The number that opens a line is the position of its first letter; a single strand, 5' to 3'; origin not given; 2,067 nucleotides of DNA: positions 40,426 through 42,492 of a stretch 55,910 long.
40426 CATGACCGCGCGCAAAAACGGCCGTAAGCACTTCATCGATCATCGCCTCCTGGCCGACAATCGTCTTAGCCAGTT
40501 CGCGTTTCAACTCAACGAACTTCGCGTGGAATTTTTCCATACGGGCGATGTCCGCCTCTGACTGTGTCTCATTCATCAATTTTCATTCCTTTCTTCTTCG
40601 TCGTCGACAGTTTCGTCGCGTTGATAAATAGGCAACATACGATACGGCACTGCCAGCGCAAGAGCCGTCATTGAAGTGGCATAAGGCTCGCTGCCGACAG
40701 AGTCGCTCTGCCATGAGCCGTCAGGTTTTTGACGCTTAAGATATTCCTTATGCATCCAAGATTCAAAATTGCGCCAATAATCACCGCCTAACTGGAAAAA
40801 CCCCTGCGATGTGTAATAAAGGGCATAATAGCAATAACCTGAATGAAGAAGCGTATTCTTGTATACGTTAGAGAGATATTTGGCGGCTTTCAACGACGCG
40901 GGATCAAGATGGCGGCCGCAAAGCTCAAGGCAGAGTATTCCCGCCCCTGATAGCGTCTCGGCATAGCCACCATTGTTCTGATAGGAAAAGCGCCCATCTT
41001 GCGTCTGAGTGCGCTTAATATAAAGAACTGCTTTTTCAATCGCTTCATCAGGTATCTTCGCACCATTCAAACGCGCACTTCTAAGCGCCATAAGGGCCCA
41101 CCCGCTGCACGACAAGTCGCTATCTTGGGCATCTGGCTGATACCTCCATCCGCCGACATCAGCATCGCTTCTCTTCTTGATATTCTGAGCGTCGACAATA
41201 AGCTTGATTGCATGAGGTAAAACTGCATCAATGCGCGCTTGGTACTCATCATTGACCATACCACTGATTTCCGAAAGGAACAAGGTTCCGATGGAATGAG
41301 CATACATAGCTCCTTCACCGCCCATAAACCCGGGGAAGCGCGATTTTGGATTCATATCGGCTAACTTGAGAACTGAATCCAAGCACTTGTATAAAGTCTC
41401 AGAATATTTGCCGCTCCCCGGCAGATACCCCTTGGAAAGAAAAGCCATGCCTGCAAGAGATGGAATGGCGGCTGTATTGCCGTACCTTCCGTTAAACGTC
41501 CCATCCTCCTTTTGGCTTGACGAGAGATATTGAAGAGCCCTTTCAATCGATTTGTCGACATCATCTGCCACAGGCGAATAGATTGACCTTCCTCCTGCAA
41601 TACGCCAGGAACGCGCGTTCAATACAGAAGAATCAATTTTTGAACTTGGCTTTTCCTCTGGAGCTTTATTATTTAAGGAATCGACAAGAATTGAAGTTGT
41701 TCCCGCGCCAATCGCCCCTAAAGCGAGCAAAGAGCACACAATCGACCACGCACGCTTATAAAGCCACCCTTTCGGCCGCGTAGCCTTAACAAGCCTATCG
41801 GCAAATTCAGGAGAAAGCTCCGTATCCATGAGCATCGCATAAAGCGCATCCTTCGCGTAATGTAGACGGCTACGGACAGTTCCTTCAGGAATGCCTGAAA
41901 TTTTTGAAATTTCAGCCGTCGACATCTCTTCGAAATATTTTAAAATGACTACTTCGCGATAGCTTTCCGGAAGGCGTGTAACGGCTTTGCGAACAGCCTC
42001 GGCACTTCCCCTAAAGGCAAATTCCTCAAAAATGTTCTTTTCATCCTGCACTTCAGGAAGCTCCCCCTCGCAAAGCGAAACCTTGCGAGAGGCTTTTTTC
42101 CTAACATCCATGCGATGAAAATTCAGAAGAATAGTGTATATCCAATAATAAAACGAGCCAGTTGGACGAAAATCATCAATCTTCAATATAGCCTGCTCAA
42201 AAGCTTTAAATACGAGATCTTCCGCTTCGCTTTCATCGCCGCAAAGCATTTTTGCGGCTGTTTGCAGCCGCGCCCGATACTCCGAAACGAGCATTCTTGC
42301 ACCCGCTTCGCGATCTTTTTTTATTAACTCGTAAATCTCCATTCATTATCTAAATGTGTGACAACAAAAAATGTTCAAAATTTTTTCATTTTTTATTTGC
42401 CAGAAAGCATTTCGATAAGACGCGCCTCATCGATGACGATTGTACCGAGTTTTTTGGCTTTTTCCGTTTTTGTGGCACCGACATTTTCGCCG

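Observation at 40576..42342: One-polypeptide ECF sigma factor / TM helix / prenyltransferase-like sensor domain, with no separate anti-sigma gene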

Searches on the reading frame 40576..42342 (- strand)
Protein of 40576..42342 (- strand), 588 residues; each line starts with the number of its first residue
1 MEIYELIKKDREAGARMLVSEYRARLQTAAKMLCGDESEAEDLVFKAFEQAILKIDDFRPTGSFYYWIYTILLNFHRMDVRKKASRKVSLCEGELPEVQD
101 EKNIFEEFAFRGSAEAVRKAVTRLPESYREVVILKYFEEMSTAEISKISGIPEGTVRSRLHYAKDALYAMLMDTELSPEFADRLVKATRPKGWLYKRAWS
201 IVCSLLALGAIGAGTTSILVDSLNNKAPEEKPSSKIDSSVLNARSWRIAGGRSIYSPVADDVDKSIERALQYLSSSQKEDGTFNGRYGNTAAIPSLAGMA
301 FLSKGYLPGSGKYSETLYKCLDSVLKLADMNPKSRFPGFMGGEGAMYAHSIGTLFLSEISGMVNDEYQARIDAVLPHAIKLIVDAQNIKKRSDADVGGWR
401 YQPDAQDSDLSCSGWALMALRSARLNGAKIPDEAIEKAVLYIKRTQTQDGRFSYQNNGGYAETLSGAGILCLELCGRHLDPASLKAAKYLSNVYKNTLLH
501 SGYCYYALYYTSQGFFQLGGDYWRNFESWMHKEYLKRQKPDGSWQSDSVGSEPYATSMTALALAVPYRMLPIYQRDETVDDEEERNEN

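Call 3: search_protein_families(library=pfam, proteins=[window:40576-42342:-], max_evalue=0.1)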
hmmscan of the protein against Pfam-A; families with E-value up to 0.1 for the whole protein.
window:40576-42342:- (588 aa): 9 families
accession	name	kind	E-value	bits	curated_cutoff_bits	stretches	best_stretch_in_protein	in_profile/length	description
PF08281.18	Sigma70_r4_2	-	1.6e-15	56.9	25.7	1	115-167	2-54/54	Sigma-70, region 4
PF04545.22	Sigma70_r4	-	2.7e-09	36.8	24.1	1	123-167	4-48/50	Sigma-70, region 4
PF04542.20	Sigma70_r2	-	3.1e-09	36.9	24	1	18-84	1-69/71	Sigma-70 region 2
PF13243.12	SQHop_cyclase_C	-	6.8e-07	29.1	26.1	2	390-453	47-285/319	Squalene-hopene cyclase C-terminal domain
PF13249.12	SQHop_cyclase_N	-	0.0063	16.2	26.2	0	393-442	58-103/291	Squalene-hopene cyclase N-terminal domain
PF22029.2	PhyR_sigma2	-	0.016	15.6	27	0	30-72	12-54/55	Sigma2 domain of PhyR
PF07678.20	TED_complement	-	0.02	14.4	22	0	263-285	113-135/312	A-macroglobulin TED domain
PF08831.15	MHCassoc_trimer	-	0.05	14.1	25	0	518-535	38-55/69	Class II MHC-associated invariant chain trimerisation domain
PF07638.17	Sigma70_ECF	-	0.07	13.4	21.1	0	93-167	106-179/185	ECF sigma factor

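Call 4: search_protein_families(library=ncbifam, proteins=[window:40576-42342:-], max_evalue=0.1)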
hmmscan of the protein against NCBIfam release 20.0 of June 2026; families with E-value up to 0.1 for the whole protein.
window:40576-42342:- (588 aa): 88 families (the best 25 are shown)
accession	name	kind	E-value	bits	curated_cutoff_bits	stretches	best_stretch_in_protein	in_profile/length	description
TIGR02983.1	SigE-fam_strep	subfamily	3.5e-25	88.8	141.55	1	16-169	9-156/162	SigE family RNA polymerase sigma factor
TIGR02937.1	sigma70-ECF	superfamily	2.4e-22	79.3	42.9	1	15-168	3-162/165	sigma-70 family RNA polymerase sigma factor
NF007223.0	PRK09641.1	equivalog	5.1e-22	78.6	209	1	5-171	11-184/187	RNA polymerase sigma factor SigW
TIGR02948.1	SigW_bacill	equivalog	8.3e-22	78.2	243.1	1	5-171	11-184/187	RNA polymerase sigma factor SigW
NF008888.0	PRK11922.1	equivalog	1.5e-21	77.1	204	1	5-171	22-196/231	RNA polymerase sigma factor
NF008891.0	PRK11924.1-5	subfamily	3.8e-21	76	259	1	18-171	8-163/171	RNA polymerase sigma factor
NF006930.0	PRK09415.1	subfamily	2.4e-20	73.1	198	1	15-173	18-177/179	RNA polymerase factor sigma C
NF009174.0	PRK12522.1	equivalog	6.3e-20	71.9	217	1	15-170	5-166/175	RNA polymerase sigma factor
NF009166.1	PRK12513.1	equivalog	1.4e-19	70.5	206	1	17-174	26-189/193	RNA polymerase sigma factor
NF009171.0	PRK12518.1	equivalog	2.2e-19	70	208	1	10-172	24-185/191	RNA polymerase sigma factor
NF007227.0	PRK09645.1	subfamily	4.7e-18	65.7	202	1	11-173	11-172/177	sigma-70 family RNA polymerase sigma factor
NF009185.0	PRK12533.1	equivalog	5.4e-18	65.4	248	1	30-175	46-197/231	RNA polymerase sigma factor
NF007216.0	PRK09638.1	equivalog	1.9e-17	63.6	194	1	10-168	16-171/180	RNA polymerase sigma factor SigY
NF004113.0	PRK05602.1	equivalog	3.7e-17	62.6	208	1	7-175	39-205/211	RNA polymerase sigma factor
NF058625.1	sigma_PG0214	equivalog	7.7e-17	61.5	130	1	19-171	10-161/170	GFO_1088 family ECF-type sigma factor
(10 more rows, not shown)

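Call 5: find_homologous_proteins(query=window:40576-42342:-, max_evalue=0.00001)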
Query window:40576-42342:- (588 aa): 819 proteins with E <= 0.00001 among 8000 candidates; the best 120 are listed.
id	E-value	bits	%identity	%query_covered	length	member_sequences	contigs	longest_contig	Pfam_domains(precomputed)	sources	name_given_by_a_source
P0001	0.0e+0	1287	97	100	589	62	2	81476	PF04545.23,PF04542.21,PF13243.13,PF08281.19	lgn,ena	-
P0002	0.0e+0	1184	88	100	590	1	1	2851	PF04545.23,PF04542.21,PF13243.13,PF08281.19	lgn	-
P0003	0.0e+0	1183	88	100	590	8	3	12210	PF04545.23,PF04542.21,PF13243.13,PF08281.19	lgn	-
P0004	0.0e+0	1183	88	100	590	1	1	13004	PF04545.23,PF04542.21,PF13243.13,PF08281.19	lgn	-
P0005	8.1e-276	934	70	100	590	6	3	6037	PF04545.23,PF04542.21,PF13243.13,PF08281.19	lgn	-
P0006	2.9e-268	909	69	100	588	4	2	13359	PF04545.23,PF04542.21,PF13243.13,PF08281.19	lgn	-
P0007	1.5e-263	893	68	100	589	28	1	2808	PF04545.23,PF04542.21,PF08281.19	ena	-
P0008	3.4e-263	892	67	100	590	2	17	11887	PF04545.23,PF04542.21,PF08281.19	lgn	-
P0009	2.2e-240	817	62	100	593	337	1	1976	PF04545.23,PF04542.21,PF13243.13,PF08281.19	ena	-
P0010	1.5e-238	811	61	100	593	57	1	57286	PF04545.23,PF04542.21,PF13243.13,PF08281.19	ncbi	-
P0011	9.3e-238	808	61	100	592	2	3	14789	PF04545.23,PF04542.21,PF13243.13,PF08281.19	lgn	-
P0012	2.1e-236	804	62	99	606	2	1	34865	PF04545.23,PF04542.21,PF13243.13,PF08281.19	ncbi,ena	-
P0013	3.9e-236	803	61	100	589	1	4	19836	PF04545.23,PF04542.21,PF08281.19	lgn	-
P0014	4.1e-236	803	62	100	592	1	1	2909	PF04545.23,PF04542.21,PF13243.13,PF08281.19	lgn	-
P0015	1.3e-235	801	61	100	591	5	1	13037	PF04545.23,PF04542.21,PF13243.13,PF08281.19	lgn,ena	-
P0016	2.8e-235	800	61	100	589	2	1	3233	PF04545.23,PF04542.21,PF08281.19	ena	-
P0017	4.9e-235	799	62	100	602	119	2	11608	PF04545.23,PF04542.21,PF08281.19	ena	-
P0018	1.1e-233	795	61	100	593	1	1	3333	PF04545.23,PF04542.21,PF08281.19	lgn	-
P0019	1.8e-232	791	60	99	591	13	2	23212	PF04545.23,PF04542.21,PF13243.13,PF08281.19,PF00432.28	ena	-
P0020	2.9e-232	790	62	99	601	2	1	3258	PF04545.23,PF04542.21,PF08281.19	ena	-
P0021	2.4e-229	780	61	100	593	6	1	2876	PF04545.23,PF04542.21,PF08281.19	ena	-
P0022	5.4e-229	779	59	100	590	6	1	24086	PF04545.23,PF04542.21,PF08281.19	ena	-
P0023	2.6e-227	774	59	100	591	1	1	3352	PF04545.23,PF04542.21,PF13243.13,PF08281.19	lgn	-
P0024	3.6e-224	763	59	99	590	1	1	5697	PF04545.23,PF04542.21,PF08281.19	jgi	-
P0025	4.7e-223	760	59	99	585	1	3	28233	PF04545.23,PF04542.21,PF08281.19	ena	-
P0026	9.8e-223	759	59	100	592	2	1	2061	PF04545.23,PF04542.21,PF13243.13,PF08281.19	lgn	-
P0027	1.9e-220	751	59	99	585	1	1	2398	PF04545.23,PF04542.21,PF08281.19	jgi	-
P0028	2.9e-217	741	59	99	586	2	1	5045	PF04545.23,PF04542.21,PF08281.19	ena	-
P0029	4.4e-217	740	59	100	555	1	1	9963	PF04545.23,PF04542.21,PF13243.13,PF08281.19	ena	-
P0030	4.9e-213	727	60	94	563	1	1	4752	PF04545.23,PF04542.21,PF08281.19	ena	-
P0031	7.4e-213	726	57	99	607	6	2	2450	PF04545.23,PF04542.21,PF13243.13,PF08281.19,PF00432.28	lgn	-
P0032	6.6e-209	713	56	99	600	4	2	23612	PF07638.18,PF04545.23,PF04542.21,PF08281.19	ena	-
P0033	2.5e-202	691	56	99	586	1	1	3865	PF04545.23,PF04542.21,PF08281.19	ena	-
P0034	1.2e-196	673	55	99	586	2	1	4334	PF04545.23,PF04542.21,PF13243.13,PF08281.19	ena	-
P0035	1.7e-196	672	53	99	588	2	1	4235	PF04545.23,PF04542.21,PF13243.13,PF08281.19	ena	-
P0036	2.1e-196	672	54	99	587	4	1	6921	PF04545.23,PF04542.21,PF08281.19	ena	-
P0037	5.7e-196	670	53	99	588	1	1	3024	PF04545.23,PF04542.21,PF08281.19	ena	-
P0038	7.6e-195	667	54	99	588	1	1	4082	PF04545.23,PF04542.21,PF08281.19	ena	-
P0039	8.3e-195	666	54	99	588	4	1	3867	PF04545.23,PF04542.21,PF13243.13,PF08281.19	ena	-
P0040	8.7e-195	666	53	99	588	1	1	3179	PF04545.23,PF04542.21,PF08281.19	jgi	-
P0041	1.4e-194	666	53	99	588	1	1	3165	PF04545.23,PF04542.21,PF08281.19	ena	-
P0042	1.9e-194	665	55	98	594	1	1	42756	PF04545.23,PF04542.21,PF08281.19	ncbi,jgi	-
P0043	3.0e-194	665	53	99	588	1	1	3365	PF04545.23,PF04542.21,PF08281.19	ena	-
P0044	3.1e-194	665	54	100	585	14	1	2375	PF04545.23,PF04542.21,PF08281.19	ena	-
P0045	3.4e-194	664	54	99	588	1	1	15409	PF04545.23,PF04542.21,PF08281.19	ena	-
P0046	4.1e-194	664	54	99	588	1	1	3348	PF04545.23,PF04542.21,PF08281.19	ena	-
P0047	1.0e-193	663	53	99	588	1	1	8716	PF04545.23,PF04542.21,PF13243.13,PF08281.19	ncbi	-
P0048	1.2e-193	663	53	100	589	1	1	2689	PF04545.23,PF04542.21,PF13243.13,PF08281.19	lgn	-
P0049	1.4e-193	662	53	99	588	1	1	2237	PF04545.23,PF04542.21,PF13243.13,PF08281.19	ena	-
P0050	1.4e-193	662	53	99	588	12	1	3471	PF04545.23,PF04542.21,PF08281.19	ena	-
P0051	1.5e-193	662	53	99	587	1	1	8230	PF04545.23,PF04542.21,PF13243.13,PF08281.19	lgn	-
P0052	2.2e-193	662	54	99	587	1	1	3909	PF04545.23,PF04542.21,PF13243.13,PF08281.19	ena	-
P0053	2.3e-193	662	53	99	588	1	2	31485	PF04545.23,PF04542.21,PF13243.13,PF08281.19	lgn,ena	-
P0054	2.5e-193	662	53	99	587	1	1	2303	PF04545.23,PF04542.21,PF13243.13,PF08281.19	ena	-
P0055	3.4e-193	661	54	99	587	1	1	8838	PF04545.23,PF04542.21,PF13243.13,PF08281.19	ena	-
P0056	3.6e-193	661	53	99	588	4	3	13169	PF04545.23,PF04542.21,PF08281.19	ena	-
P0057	4.4e-193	661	53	99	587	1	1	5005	PF04545.23,PF04542.21,PF13243.13,PF08281.19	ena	-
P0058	4.5e-193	661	53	99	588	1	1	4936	PF04545.23,PF04542.21,PF13243.13,PF08281.19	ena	-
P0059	8.4e-193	660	53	99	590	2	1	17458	PF04545.23,PF04542.21,PF13243.13,PF08281.19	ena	-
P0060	1.5e-192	659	53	99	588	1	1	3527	PF04545.23,PF04542.21,PF08281.19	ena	-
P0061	1.9e-192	659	53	99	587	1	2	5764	PF04545.23,PF04542.21,PF13243.13,PF08281.19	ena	-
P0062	2.0e-192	659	54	99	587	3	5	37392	PF04545.23,PF04542.21,PF13243.13,PF08281.19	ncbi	-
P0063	2.9e-192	658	53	99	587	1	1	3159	PF04545.23,PF04542.21,PF13243.13,PF08281.19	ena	-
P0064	3.3e-192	658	53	99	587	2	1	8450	PF04545.23,PF04542.21,PF13243.13,PF08281.19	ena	-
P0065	3.5e-192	658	52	99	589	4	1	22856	PF04545.23,PF04542.21,PF08281.19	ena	-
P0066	6.4e-192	657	53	99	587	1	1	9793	PF04545.23,PF04542.21,PF13243.13,PF08281.19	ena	-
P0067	6.8e-192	657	52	99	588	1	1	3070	PF04545.23,PF04542.21,PF13243.13,PF08281.19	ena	-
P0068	9.6e-192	656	52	99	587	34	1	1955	PF04545.23,PF04542.21,PF08281.19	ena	-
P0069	2.2e-191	655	54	99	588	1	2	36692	PF04545.23,PF04542.21,PF08281.19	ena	-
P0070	2.3e-191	655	52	99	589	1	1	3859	PF04545.23,PF04542.21,PF08281.19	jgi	-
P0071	2.3e-191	655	53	99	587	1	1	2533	PF04545.23,PF04542.21,PF08281.19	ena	-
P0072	4.5e-191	654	53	99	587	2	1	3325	PF04545.23,PF04542.21,PF08281.19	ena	-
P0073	1.2e-190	653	53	99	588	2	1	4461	PF04545.23,PF04542.21,PF08281.19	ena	-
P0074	1.3e-190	653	52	99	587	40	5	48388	PF04545.23,PF04542.21,PF08281.19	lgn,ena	-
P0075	1.5e-190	652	53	99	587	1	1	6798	PF04545.23,PF04542.21,PF08281.19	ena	-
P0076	1.5e-190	652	52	99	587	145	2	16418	PF04545.23,PF04542.21,PF08281.19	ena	-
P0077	2.1e-190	652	52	99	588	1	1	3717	PF04545.23,PF04542.21,PF13243.13,PF08281.19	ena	-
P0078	3.4e-190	651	52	99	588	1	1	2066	PF04545.23,PF04542.21,PF08281.19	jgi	-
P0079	6.8e-190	650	53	99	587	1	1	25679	PF07638.18,PF04545.23,PF04542.21,PF08281.19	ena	-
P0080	9.4e-190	650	52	99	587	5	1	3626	PF04545.23,PF04542.21,PF08281.19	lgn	-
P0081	1.0e-189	650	53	99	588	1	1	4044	PF04545.23,PF04542.21,PF08281.19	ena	-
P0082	1.3e-189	649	53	99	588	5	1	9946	PF04545.23,PF04542.21,PF13243.13,PF08281.19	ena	-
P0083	2.2e-189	649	53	99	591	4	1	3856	PF04545.23,PF04542.21,PF13243.13,PF08281.19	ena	-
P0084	2.3e-189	648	52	99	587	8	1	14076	PF04545.23,PF04542.21,PF08281.19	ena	-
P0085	3.2e-189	648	52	99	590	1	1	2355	PF07638.18,PF04545.23,PF04542.21,PF08281.19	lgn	-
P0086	3.8e-189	648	52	99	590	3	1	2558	PF04545.23,PF04542.21,PF08281.19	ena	-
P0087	7.9e-189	647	53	100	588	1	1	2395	PF04545.23,PF04542.21,PF08281.19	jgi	-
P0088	5.4e-188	644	54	95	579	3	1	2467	PF04545.23,PF04542.21,PF08281.19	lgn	-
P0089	7.0e-188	644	53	99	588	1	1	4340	PF04545.23,PF04542.21,PF08281.19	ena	-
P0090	1.7e-187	642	52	99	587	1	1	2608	PF04545.23,PF04542.21,PF08281.19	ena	-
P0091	2.6e-187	642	53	99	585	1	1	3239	PF04545.23,PF04542.21,PF08281.19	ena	-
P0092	4.1e-187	641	54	99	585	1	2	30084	PF04545.23,PF04542.21,PF08281.19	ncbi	-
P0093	3.3e-186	638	52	99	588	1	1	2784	PF04545.23,PF04542.21,PF08281.19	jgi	-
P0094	2.9e-184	632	51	99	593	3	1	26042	PF04545.23,PF04542.21,PF08281.19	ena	-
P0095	2.2e-181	622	54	96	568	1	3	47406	PF04545.23,PF04542.21,PF08281.19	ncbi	-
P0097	3.7e-136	473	61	58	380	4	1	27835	PF13243.13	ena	-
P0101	1.8e-131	457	54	71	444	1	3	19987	-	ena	-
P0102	7.6e-130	452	53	69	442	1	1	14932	-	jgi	-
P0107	2.5e-124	434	61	55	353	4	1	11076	PF13243.13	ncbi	-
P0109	3.9e-121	423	59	55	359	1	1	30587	-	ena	-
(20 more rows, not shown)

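Call 8: find_encoding_contigs(protein=P0097, flank=8000, max_places=3)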
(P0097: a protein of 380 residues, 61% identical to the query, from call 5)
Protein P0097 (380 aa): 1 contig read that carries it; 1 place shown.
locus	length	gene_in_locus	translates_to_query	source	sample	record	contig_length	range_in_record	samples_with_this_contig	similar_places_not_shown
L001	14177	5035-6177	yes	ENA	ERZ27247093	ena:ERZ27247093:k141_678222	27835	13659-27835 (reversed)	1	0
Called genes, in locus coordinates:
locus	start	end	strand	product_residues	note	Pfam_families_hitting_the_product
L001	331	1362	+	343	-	PF13525:YfiO (faint)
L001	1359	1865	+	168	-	PF04390:LptE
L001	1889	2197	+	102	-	PF01037:AsnC_trans_reg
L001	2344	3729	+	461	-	PF00515:TPR_1 (faint), PF07719:TPR_2 (faint), PF13174:TPR_6 (faint), PF13181:TPR_8 (faint), PF13424:TPR_12 (faint), PF13428:TPR_14 (faint), PF13431:TPR_17 (faint), PF14559:TPR_19 (weak), +3 more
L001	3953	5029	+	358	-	PF02481:DNA_processg_A, PF18306:LDcluster4 (weak), PF17782:WHD_DprA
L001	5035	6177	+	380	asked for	PF13243:SQHop_cyclase_C (faint)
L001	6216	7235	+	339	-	PF20030:bpMoxR, PF07726:AAA_3, PF07728:AAA_5, PF17863:AAA_lid_2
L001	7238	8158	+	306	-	PF01882:DUF58, PF13519:VWA_2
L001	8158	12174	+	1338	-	PF07584:BatA, PF00092:VWA (faint), PF13519:VWA_2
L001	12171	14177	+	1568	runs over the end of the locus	-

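Call 9: find_encoding_contigs(protein=P0010, flank=8000, max_places=2)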
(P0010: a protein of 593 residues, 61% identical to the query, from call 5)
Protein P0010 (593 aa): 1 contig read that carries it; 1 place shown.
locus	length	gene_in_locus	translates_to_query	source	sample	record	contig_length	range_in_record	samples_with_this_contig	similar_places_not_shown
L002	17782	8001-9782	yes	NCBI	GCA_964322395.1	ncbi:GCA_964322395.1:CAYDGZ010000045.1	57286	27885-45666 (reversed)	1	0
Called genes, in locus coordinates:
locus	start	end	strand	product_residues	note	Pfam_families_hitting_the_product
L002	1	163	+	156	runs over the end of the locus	PF09835:DUF2062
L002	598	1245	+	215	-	PF07081:DUF1349, PF17851:GH43_C2 (weak)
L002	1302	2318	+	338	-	PF03331:LpxC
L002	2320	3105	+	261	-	PF00929:RNase_T, PF13482:RNase_H_2 (weak)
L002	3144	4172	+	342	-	PF13428:TPR_14 (faint), PF13525:YfiO (faint), PF13174:TPR_6 (faint)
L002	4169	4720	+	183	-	PF04390:LptE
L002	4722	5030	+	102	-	PF01037:AsnC_trans_reg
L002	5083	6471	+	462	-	PF00515:TPR_1 (faint), PF07719:TPR_2 (faint), PF13174:TPR_6 (faint), PF13181:TPR_8 (faint), PF13424:TPR_12 (faint), PF13428:TPR_14 (faint), PF13431:TPR_17 (faint), PF13432:TPR_16 (faint), +3 more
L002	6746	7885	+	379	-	PF02481:DNA_processg_A, PF18306:LDcluster4 (weak), PF17782:WHD_DprA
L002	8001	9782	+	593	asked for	PF04542:Sigma70_r2, PF04545:Sigma70_r4, PF08281:Sigma70_r4_2, PF13243:SQHop_cyclase_C (faint)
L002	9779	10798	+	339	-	PF20030:bpMoxR, PF07726:AAA_3, PF07728:AAA_5, PF17863:AAA_lid_2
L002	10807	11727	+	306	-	PF01882:DUF58, PF05762:VWA_CoxE (faint), PF13519:VWA_2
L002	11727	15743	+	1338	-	PF07584:BatA, PF00092:VWA (faint), PF13519:VWA_2, PF01835:MG2 (weak)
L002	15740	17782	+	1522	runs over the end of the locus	-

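Call 19: find_encoding_contigs(protein=P0101, flank=8000, max_places=3)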
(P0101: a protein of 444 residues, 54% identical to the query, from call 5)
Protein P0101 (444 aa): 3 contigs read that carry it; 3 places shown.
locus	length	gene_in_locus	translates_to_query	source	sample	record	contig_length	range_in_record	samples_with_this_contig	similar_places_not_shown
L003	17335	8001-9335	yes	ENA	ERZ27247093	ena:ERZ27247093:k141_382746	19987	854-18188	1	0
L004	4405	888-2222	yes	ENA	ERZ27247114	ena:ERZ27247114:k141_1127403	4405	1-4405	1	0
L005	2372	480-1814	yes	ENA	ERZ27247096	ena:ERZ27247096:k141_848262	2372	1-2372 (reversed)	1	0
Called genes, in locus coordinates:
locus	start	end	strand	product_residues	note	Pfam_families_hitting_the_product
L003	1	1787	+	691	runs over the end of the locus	PF23569:NBD_SMAX1, PF00004:AAA, PF17871:AAA_lid_9, PF00158:Sigma54_activat, PF07724:AAA_2, PF00004:AAA, PF07728:AAA_5, PF10431:ClpB_D2-small, +13 more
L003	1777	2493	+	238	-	PF14622:Ribonucleas_3_3, PF00636:Ribonuclease_3, PF00035:dsrm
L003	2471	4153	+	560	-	PF01055:Glyco_hydro_31_2nd, PF21365:Glyco_hydro_31_3rd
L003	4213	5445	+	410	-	PF13393:tRNA-synt_His, PF00587:tRNA-synt_2b (weak), PF03129:HGTP_anticodon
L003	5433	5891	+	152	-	-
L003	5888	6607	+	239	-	PF08238:Sel1 (faint)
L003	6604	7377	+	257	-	PF13277:YmdB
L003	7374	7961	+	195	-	PF04542:Sigma70_r2 (weak), PF08281:Sigma70_r4_2, PF04545:Sigma70_r4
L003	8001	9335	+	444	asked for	-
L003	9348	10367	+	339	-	PF20030:bpMoxR, PF07726:AAA_3, PF07728:AAA_5, PF17863:AAA_lid_2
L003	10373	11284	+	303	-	PF01882:DUF58, PF13519:VWA_2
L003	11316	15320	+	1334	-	PF07584:BatA, PF00092:VWA (faint), PF13519:VWA_2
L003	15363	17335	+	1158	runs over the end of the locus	PF00728:Glyco_hydro_20, PF08531:Bac_rhamnosid_N (weak), PF05592:Bac_rhamnosid, PF17389:Bac_rhamnosid6H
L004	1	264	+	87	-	?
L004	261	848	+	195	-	PF04542:Sigma70_r2 (weak), PF08281:Sigma70_r4_2, PF04545:Sigma70_r4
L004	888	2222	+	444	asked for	-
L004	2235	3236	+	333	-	PF00493:MCM (faint), PF20030:bpMoxR, PF00004:AAA (weak), PF07726:AAA_3, PF07728:AAA_5, PF17863:AAA_lid_2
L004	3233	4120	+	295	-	PF01882:DUF58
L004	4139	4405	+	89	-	?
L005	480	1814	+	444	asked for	-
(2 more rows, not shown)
